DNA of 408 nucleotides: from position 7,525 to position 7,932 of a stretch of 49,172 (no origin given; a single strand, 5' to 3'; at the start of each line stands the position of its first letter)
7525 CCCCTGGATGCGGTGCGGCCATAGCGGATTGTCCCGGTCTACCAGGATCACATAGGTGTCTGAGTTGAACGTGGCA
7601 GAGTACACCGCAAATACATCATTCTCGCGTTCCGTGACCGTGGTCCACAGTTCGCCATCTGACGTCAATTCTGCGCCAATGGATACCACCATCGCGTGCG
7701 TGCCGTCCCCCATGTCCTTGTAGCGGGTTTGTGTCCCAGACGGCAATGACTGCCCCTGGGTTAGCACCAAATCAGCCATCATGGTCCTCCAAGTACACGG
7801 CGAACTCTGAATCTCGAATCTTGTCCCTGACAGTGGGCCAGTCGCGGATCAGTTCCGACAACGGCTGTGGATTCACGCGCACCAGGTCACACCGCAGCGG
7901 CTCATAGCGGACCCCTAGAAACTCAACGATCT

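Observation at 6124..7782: A ~33-aa module present five times in four late proteins, including a 74-aa protein that is nothing but two copies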

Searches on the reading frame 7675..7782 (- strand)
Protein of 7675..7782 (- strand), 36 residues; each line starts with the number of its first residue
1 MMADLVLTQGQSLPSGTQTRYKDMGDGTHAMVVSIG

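Call 17: find_related_loci(query=A1, collection=viral_contigs, flank=10000)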
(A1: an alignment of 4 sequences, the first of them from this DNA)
Query A1 (36 aa) in viral_contigs; peptide patterns used: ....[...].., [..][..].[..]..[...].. (x = any residue, [..] = any of these).
20 stretches matched a pattern; 5 encode a relative of the query (tblastn E <= 1e-3); 5 distinct loci.
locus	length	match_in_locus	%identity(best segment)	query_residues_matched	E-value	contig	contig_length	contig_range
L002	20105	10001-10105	63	2-36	3e-13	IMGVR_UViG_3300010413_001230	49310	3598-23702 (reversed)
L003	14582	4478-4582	63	2-36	3e-13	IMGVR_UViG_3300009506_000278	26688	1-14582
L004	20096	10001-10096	66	2-33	5e-12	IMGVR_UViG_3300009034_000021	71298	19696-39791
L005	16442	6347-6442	66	2-33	5e-12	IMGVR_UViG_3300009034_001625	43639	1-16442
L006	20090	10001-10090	67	1-30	2e-11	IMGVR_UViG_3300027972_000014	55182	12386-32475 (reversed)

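Call 49: search_protein_representatives(alignment_id=A4)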
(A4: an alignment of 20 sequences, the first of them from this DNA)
Query: 20 sequences, 35 profile positions. Proteins with E-value up to 0.001 (for the whole library): 185; up to 1e-10: 67; up to 1e-30: 2. The best 150 are listed.
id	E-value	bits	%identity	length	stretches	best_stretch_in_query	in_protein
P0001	1.6e-41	155.5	-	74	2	1-34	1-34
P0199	1.4e-35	136.5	-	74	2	1-34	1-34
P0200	4.5e-28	112.5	-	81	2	1-32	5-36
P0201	7.3e-28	111.8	-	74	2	2-34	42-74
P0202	9.8e-27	108.2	-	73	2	1-33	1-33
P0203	8.5e-22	92.4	-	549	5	17-35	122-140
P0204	5.0e-21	90.0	-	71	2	1-33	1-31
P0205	2.0e-19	84.9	-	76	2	1-35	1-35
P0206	2.1e-18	81.6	-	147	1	1-34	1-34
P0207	8.6e-18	79.6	-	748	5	19-32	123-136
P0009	5.5e-17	77.0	-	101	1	1-34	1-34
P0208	2.2e-16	75.1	-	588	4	17-32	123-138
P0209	3.4e-16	74.5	-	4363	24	2-16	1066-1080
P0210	1.0e-15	73.0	-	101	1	1-34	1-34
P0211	1.7e-15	72.3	-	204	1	1-33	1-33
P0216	8.4e-15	70.0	-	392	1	1-34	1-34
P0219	6.3e-14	67.2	-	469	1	1-33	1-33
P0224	2.3e-13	65.4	-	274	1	1-33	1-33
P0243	1.0e-11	60.2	-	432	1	1-33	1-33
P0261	7.8e-11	57.4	-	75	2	1-34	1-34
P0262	7.9e-11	57.3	-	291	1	1-35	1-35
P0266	2.6e-10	55.7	-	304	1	1-33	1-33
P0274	5.5e-10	54.6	-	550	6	19-30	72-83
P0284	2.4e-09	52.6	-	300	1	2-35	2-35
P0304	2.1e-08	49.6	-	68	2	17-33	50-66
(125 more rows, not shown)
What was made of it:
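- Tried and rejected: The exhaustive HMMER search was needed to see the true spread (call 49).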

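Call 51: find_encoding_contigs(protein=P0207, flank=10000, max_places=3)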
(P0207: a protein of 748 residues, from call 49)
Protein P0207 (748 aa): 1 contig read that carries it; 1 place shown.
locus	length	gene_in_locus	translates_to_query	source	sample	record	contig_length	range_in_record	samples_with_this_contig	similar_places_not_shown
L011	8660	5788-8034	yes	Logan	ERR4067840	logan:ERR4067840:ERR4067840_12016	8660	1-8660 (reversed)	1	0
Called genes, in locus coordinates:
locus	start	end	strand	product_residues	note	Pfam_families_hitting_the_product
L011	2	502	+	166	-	?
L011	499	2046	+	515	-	PF03354:TerL_ATPase, PF20441:TerL_nuclease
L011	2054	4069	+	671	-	PF04586:Peptidase_S78, PF05065:Phage_capsid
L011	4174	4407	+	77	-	-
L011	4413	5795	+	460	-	PF04860:Phage_portal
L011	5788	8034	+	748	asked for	-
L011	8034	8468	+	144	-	-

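Call 52: find_encoding_contigs(protein=P0203, flank=10000, max_places=3)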
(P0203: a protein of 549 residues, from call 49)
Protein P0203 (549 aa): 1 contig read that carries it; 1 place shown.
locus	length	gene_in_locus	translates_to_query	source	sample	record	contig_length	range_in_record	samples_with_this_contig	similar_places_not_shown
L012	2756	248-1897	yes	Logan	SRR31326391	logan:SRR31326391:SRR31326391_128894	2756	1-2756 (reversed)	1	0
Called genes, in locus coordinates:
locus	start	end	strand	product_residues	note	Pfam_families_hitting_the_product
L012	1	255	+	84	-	?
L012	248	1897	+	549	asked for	-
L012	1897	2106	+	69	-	-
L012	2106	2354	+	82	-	-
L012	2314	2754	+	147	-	?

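Call 53: find_encoding_contigs(protein=P0208, flank=10000, max_places=3)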
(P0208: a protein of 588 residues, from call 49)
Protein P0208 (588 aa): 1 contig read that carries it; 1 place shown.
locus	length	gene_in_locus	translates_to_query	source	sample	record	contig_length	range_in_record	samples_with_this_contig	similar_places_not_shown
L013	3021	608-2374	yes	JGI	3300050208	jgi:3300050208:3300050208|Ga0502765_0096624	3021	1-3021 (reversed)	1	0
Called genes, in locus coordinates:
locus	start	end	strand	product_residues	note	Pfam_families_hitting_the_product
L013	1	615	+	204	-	?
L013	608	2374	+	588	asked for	PF13385:Laminin_G_3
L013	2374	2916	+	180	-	-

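Call 56: find_encoding_contigs(protein=P0243, flank=10000, max_places=2)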
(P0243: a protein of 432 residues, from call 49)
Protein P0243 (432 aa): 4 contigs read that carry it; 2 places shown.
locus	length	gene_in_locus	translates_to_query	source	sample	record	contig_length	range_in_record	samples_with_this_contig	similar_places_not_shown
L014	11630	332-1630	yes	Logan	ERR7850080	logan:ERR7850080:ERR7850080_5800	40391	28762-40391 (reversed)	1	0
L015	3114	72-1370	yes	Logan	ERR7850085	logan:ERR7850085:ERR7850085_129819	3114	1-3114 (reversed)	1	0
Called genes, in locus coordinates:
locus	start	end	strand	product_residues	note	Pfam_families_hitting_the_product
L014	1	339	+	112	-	?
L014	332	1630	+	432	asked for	-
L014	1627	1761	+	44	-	-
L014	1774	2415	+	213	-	PF04765:TOD1_MUCI70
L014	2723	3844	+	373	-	-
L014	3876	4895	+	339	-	-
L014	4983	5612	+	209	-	-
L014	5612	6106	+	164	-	-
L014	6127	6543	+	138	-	-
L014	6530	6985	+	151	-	-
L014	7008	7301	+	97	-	-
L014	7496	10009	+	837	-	PF20155:TMP_3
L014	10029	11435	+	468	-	-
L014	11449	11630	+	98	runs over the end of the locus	-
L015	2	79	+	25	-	?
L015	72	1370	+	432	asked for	-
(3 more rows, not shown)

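Call 57: find_encoding_contigs(protein=P0216, flank=10000, max_places=2)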
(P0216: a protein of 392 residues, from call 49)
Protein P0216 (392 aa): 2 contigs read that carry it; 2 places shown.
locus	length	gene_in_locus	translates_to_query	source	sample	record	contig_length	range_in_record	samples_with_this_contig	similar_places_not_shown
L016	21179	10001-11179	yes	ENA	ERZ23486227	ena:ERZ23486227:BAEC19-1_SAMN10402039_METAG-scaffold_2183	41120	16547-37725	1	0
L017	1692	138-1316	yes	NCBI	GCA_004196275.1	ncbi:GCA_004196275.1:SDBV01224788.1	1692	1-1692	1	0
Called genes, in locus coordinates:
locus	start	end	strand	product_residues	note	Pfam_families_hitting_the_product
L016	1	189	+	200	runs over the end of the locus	PF13578:Methyltransf_24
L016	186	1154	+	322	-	PF13524:Glyco_trans_1_2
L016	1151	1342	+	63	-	-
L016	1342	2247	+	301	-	-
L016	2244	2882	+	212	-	PF13649:Methyltransf_25 (faint)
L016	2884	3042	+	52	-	-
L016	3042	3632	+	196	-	-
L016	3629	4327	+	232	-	PF04989:RMNT_CmcI (faint), PF13578:Methyltransf_24 (weak)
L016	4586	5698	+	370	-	PF01041:DegT_DnrJ_EryC1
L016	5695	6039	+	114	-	PF18066:Phage_ABA_S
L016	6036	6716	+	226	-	PF13469:Sulfotransfer_3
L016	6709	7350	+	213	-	PF04765:TOD1_MUCI70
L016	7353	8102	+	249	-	-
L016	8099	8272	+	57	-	-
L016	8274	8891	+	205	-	-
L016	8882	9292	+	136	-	-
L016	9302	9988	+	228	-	PF05135:Phage_connect_1 (faint)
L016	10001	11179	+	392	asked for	-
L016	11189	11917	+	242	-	PF13385:Laminin_G_3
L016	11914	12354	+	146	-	-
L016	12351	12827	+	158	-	PF04883:HK97-gp10_like (weak)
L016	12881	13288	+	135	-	-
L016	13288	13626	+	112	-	-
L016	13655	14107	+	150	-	-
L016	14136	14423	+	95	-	-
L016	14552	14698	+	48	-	-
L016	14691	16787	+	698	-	-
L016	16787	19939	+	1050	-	PF02018:CBM_4_9, PF13385:Laminin_G_3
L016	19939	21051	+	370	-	PF14594:Sipho_Gp37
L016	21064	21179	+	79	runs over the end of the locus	-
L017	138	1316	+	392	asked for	-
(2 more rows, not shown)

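Call 59: search_solved_structures(query=A4, max_evalue=10, show_alignments=3)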
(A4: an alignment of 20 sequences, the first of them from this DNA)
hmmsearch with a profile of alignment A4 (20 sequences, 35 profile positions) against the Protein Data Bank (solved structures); distinct sequences matched with E-value up to 10: 1.
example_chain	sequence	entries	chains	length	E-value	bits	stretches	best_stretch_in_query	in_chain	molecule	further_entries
3ux9_B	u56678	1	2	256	1.2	11.9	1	1-13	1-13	ScFv antibody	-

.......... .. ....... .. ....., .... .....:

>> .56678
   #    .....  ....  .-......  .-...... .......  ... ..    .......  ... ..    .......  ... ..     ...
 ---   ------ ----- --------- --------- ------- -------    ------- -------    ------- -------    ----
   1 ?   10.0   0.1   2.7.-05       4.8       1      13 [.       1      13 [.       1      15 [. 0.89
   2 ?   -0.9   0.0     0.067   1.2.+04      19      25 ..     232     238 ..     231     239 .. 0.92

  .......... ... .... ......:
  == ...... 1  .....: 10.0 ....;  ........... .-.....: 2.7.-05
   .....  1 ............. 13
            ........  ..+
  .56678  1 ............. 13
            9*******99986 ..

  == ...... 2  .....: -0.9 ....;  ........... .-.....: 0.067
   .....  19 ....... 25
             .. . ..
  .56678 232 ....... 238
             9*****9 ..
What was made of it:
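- On Solved structures (PDB sequences): The module profile gives only a chance hit, to the antibody light-chain N-terminus '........' (E=1.2, call 59).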

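Call 60: search_protein_families(library=pfam, proteins=[P0203, P0207, P0208, P0216, P0219, P0243, P0262, P0266, P0284, P0224], max_evalue=0.1)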
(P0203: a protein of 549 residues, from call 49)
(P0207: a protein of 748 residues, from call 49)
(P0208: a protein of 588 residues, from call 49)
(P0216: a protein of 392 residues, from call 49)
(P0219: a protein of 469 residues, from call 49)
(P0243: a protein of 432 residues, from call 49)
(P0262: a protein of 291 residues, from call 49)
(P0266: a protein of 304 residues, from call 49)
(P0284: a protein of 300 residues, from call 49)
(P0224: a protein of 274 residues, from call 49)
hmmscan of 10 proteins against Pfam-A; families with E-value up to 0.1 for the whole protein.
P0203 (549 aa): 2 families
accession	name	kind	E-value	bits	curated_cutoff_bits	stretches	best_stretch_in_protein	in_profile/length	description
PF22739.2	NA-iREase3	-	0.0055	17.8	27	0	84-145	33-93/118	NACHT-associated inactive Restriction Endonuclease 2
PF13280.12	WYL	-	0.018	15.5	21.8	0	428-454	2-28/70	WYL domain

P0207 (748 aa): 1 family
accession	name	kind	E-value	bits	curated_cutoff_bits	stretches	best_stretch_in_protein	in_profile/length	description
PF04862.18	DUF642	-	0.042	14.1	27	1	277-361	67-156/157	Protein of unknown function (DUF642)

P0208 (588 aa): 1 family
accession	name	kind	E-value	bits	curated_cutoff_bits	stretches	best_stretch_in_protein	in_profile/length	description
PF13385.13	Laminin_G_3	-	3.5e-09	37.4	27.6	1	416-574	1-150/151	Concanavalin A-like lectin/glucanases superfamily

P0216 (392 aa): 0 families

P0219 (469 aa): 0 families

P0243 (432 aa): 0 families

P0262 (291 aa): 0 families

P0266 (304 aa): 2 families
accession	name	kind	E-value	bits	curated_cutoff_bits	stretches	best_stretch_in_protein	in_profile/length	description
PF00754.31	F5_F8_type_C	-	0.0096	16.5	28.2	1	87-129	66-114/127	F5/8 type C domain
PF23008.3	FN3_Tor_3rd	-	0.07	13.6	30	0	96-137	17-58/92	Tyrosine-protein kinase receptor torso, third FN3 domain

P0284 (300 aa): 0 families

P0224 (274 aa): 0 families

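Call 62: find_encoding_contigs(protein=P0304, flank=8000, max_places=3)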
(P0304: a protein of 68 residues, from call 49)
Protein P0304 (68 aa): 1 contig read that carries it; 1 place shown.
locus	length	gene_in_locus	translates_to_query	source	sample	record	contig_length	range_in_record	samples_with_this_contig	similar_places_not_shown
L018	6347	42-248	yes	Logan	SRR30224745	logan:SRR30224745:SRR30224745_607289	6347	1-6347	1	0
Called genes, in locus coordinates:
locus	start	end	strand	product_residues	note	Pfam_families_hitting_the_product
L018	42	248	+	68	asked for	-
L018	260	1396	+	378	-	-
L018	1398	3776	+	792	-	-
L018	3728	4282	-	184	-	-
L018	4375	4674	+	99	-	-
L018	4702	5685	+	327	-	-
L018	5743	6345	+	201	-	?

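Call 63: find_encoding_contigs(protein=P0261, flank=8000, max_places=3)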
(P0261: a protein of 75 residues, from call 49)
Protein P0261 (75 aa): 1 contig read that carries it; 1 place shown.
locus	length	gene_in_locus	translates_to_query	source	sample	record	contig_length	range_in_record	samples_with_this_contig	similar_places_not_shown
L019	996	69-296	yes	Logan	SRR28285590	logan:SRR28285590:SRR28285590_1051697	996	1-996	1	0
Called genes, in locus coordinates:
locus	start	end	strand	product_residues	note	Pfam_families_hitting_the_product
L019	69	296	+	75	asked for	-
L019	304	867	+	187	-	-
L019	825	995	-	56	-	?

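Call 68: search_protein_families(library=pfam, alignment_id=A5, max_evalue=0.01)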
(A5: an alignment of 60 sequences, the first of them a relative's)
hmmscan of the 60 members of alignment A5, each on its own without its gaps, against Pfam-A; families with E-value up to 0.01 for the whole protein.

A. member 1, P0211 (204 aa): 0 families

B. families by the number of members that match (of 60 scanned): 5 families
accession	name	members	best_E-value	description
PF07602.17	DUF1565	1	0.001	Protein of unknown function (DUF1565)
PF25784.1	BigA_N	1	0.0024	BigA and YdbA N-terminal beta barrel domain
PF18573.7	BclA_C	1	0.006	BclA C-terminal domain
PF14344.12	DUF4397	1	0.0074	Domain of unknown function (DUF4397)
PF00754.31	F5_F8_type_C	1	0.0096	F5/8 type C domain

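Call 69: search_protein_families(library=phrogs, alignment_id=A5, max_evalue=0.001)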
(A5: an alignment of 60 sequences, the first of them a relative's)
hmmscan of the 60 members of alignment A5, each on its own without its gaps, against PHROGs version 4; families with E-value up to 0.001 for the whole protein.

A. member 1, P0211 (204 aa): 0 families

B. families by the number of members that match (of 60 scanned): 9 families
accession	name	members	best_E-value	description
phrog_5335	-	9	2.8e-12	-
phrog_9224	-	2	1.7e-08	-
phrog_9851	-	1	4.2e-08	tail fiber protein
phrog_22789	-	1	2.3e-07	-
phrog_13163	-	1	4.3e-07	baseplate wedge subunit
phrog_17885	-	1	9.1e-07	tail fiber protein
phrog_11333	-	1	5.9e-06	-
phrog_1469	-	1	0.00021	baseplate wedge subunit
phrog_8198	-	1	0.00051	-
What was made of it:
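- On Any Pfam-A or PHROGs family (module; proteins A, B, C, D): 60 other module proteins give no shared family (calls 68, 69).
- Some of these match PHROGs annotated as tail fibre or baseplate wedge (call 69).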

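Call 73: search_protein_families(library=phrogs, proteins=[L018:260-1396:+, L018:1398-3776:+, L018:4702-5685:+, L018:5743-6345:+, L014:2723-3844:+, L014:3876-4895:+, L014:4983-5612:+, L014:5612-6106:+, L011:8034-8468:+, L014:1-339:+], max_evalue=0.001)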
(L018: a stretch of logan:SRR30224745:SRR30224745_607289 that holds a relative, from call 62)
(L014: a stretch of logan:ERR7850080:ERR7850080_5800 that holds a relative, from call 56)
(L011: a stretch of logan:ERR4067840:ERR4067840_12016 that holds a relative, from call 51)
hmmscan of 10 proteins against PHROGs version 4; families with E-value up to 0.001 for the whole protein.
L018:260-1396:+ (378 aa): 0 families

L018:1398-3776:+ (792 aa): 0 families

L018:4702-5685:+ (327 aa): 0 families

L018:5743-6345:+ (201 aa): 1 family
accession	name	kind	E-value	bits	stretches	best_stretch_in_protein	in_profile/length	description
phrog_1328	-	head and packaging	2.5e-60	206.3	1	3-201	22-204/583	major head protein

L014:2723-3844:+ (373 aa): 1 family
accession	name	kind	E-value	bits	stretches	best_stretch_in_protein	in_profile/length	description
phrog_10356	-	head and packaging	1.2e-23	84.2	1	203-373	677-851/852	virion structural protein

L014:3876-4895:+ (339 aa): 0 families

L014:4983-5612:+ (209 aa): 1 family
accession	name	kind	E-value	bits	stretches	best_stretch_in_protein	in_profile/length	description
phrog_442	-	connector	4.1e-16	60.1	1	3-167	85-227/270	head-tail adaptor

L014:5612-6106:+ (164 aa): 0 families

L011:8034-8468:+ (144 aa): 0 families

L014:1-339:+ (112 aa): 0 families

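Call 80: find_related_loci(query=A4, collection=genome_contigs, flank=10000)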
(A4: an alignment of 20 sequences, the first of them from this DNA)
Query A4 (36 aa) in genome_contigs; peptide patterns used: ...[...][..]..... (x = any residue, [..] = any of these).
12 stretches matched a pattern; 4 encode a relative of the query (tblastn E <= 1e-3); 4 distinct loci.
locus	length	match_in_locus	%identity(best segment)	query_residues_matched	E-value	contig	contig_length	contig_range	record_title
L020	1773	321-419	58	2-34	8e-11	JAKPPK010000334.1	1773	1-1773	MAG: Candidatus Latescibacterota bacterium isolate JPNA_maxbin.122_sub k141_1026260, whole genome shotgun sequence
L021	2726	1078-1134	84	18-36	3e-8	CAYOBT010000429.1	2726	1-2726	MAG TPA_asm: uncultured Anaerolineales bacterium isolate binchicken_co334_27 genome assembly, contig: NODE_85080_length_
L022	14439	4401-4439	69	18-30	3e-4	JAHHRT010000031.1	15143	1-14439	MAG: Oscillospiraceae bacterium isolate MAG037 MAG037_31, whole genome shotgun sequence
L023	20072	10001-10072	42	10-33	4e-4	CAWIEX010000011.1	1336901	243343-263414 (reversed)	MAG: uncultured Actinomycetes bacterium isolate MFD01721.bin.3.53 genome assembly, contig: contig_2438, whole genome sho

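Call 81: find_related_loci(query=A4, collection=metagenome_contigs, flank=10000)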
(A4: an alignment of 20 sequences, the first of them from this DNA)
Query A4 (36 aa) in metagenome_contigs; peptide patterns used: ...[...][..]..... (x = any residue, [..] = any of these).
89 stretches matched a pattern; 74 encode a relative of the query (tblastn E <= 1e-3); 74 distinct loci.
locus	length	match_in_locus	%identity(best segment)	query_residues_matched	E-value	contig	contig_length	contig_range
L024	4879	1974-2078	77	2-36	7e-15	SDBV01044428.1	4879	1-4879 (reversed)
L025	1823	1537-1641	74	2-36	3e-14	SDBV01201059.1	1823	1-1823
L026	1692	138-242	71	2-36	4e-14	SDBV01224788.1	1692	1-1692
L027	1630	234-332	73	2-34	4e-13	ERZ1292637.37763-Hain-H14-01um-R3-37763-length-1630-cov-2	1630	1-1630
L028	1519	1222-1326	63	2-36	1e-12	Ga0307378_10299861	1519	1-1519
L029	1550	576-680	63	2-36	1e-12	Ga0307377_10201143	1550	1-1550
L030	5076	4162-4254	71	2-32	1e-12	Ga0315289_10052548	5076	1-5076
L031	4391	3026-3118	71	2-32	1e-12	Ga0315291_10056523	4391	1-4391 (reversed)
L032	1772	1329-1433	63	2-36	2e-12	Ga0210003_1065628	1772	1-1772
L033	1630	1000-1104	63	2-36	1e-12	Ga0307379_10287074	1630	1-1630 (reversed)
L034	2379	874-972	67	2-34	1e-12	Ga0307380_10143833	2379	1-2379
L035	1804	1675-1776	68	2-35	2e-12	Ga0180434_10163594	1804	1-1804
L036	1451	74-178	66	2-36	2e-12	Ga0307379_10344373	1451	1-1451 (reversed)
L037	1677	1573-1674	65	1-34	3e-12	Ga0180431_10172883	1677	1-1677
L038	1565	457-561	60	2-36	7e-12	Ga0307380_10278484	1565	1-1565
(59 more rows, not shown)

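Call 84: search_protein_families(library=pfam, proteins=[L018:260-1396:+, L018:1398-3776:+, L018:3728-4282:-, L018:4375-4674:+, L018:4702-5685:+, L011:4174-4407:+, L011:8034-8468:+, L002:10621-11349:+, L006:10356-10967:+], max_evalue=0.05)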
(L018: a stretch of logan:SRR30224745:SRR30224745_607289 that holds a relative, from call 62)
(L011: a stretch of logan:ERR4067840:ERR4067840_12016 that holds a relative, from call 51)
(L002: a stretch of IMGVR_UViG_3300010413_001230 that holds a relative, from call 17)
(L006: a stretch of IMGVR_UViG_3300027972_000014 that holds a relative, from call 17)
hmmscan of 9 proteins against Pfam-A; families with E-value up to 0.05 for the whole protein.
L018:260-1396:+ (378 aa): 0 families

L018:1398-3776:+ (792 aa): 0 families

L018:3728-4282:- (184 aa): 1 family
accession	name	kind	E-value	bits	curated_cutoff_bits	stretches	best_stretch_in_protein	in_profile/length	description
PF07589.16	PEP-CTERM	-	1e-05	25.9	20.7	1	152-169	1-17/24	PEP-CTERM motif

L018:4375-4674:+ (99 aa): 0 families

L018:4702-5685:+ (327 aa): 0 families

L011:4174-4407:+ (77 aa): 0 families

L011:8034-8468:+ (144 aa): 0 families

L002:10621-11349:+ (242 aa): 1 family
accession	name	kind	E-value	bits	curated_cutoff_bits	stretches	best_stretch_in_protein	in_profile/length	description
PF13385.13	Laminin_G_3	-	3.7e-08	34.1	27.6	1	71-234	2-151/151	Concanavalin A-like lectin/glucanases superfamily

L006:10356-10967:+ (203 aa): 1 family
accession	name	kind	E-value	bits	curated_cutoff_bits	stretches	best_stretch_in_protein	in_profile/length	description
PF19987.4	DUF6423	-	0.037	14.2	29.7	0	46-96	11-60/161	Family of unknown function (DUF6423)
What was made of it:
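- Module genes in L011 and L018 have no detectable sugar genes nearby (calls 51, 73, 84).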
